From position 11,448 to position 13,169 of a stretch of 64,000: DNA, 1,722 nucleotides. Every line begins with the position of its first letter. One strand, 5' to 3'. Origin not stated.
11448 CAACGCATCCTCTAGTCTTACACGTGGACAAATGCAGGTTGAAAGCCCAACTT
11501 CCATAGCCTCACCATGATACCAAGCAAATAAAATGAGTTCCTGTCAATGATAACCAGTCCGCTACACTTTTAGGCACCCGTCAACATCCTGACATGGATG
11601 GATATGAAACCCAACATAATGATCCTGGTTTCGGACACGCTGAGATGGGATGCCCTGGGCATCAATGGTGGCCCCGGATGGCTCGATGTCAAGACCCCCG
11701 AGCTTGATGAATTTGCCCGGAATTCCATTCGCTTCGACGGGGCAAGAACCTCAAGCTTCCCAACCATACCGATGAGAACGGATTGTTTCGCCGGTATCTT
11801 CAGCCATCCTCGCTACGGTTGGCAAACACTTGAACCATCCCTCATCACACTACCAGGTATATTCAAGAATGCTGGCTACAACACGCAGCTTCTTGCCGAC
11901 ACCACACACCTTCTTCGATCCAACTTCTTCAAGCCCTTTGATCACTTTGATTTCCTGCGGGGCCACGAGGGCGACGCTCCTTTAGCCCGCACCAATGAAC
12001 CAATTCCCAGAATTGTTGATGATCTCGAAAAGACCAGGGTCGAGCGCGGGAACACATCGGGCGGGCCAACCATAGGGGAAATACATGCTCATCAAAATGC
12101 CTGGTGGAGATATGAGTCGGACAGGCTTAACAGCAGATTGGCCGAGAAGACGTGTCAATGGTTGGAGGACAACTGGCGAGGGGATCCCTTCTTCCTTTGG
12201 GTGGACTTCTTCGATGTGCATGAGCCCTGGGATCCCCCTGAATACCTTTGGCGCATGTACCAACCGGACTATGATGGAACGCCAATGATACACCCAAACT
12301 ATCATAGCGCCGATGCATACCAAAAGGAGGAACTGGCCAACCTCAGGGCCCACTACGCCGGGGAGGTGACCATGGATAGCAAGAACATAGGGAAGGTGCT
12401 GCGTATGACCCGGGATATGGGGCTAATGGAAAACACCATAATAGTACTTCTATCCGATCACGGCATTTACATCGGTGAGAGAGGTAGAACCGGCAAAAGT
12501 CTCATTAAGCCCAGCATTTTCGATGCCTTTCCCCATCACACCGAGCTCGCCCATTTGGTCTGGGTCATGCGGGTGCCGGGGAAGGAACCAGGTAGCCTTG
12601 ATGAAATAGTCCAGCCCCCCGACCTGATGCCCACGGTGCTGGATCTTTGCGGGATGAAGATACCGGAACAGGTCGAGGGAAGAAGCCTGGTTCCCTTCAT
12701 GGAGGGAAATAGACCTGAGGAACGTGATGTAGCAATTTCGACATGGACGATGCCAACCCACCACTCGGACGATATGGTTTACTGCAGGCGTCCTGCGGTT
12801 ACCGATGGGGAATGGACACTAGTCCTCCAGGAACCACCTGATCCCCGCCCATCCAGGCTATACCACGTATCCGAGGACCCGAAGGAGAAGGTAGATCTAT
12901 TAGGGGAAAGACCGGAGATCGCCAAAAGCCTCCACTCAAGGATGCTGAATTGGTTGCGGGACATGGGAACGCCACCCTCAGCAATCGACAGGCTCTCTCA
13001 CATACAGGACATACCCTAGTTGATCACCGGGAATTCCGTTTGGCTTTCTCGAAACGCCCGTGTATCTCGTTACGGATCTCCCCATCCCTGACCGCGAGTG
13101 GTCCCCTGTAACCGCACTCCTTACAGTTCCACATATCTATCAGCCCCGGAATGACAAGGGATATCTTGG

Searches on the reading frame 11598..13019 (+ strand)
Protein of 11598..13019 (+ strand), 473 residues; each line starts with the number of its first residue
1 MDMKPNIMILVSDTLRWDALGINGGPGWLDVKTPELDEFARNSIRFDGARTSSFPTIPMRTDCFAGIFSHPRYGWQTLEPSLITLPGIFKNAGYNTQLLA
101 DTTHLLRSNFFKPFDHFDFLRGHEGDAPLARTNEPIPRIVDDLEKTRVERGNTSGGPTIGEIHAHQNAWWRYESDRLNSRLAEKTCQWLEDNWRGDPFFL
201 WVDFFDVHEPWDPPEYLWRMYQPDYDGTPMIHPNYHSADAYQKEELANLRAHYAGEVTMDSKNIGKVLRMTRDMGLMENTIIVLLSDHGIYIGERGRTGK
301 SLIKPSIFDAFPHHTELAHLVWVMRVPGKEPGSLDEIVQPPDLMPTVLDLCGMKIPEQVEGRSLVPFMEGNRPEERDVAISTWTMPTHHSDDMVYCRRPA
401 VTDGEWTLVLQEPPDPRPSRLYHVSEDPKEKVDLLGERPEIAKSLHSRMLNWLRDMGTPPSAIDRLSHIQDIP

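Call 93: search_protein_families(library=pfam, proteins=[window:11598-13019:+], max_evalue=0.00001)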
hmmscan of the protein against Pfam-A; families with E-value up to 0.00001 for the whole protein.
window:11598-13019:+ (473 aa): 2 families
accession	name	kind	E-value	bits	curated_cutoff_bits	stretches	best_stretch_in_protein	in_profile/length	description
PF00884.28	Sulfatase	-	1.2e-27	97.5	25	1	5-352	1-300/301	Sulfatase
PF16347.10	SGSH_C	-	3e-10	40.9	29.3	1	319-450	17-149/154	N-sulphoglucosamine sulphohydrolase, C-terminal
